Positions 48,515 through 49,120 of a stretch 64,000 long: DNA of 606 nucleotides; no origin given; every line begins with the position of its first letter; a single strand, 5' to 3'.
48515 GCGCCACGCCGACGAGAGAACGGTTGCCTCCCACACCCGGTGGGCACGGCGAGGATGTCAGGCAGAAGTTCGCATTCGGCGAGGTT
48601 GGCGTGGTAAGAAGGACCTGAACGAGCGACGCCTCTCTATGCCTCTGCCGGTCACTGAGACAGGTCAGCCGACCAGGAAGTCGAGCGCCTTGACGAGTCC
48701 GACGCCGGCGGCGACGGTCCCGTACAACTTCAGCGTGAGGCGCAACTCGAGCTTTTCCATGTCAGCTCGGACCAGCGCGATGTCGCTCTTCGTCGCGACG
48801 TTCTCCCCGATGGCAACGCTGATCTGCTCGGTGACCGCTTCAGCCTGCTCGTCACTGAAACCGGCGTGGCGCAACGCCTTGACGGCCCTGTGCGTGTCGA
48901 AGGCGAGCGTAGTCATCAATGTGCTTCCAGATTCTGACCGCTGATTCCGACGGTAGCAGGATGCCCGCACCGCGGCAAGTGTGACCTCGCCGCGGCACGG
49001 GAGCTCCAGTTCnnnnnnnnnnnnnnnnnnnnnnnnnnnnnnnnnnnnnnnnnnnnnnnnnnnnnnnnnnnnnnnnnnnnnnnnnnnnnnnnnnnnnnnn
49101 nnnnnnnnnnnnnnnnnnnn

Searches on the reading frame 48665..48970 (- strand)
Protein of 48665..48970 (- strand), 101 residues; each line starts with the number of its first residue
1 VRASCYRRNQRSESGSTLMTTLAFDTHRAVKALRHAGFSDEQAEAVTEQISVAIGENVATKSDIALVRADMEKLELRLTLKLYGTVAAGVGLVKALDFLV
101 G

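Call 53: search_protein_families(library=pfam, max_evalue=0.01, proteins=[window:48665-48970:-])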
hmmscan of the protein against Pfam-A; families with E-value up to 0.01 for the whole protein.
window:48665-48970:- (101 aa): 1 family
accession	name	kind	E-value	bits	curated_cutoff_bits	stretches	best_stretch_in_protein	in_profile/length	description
PF07798.16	CCDC90-like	-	3e-08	34.2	33.5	1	24-78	1-55/175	Coiled-coil domain-containing protein 90-like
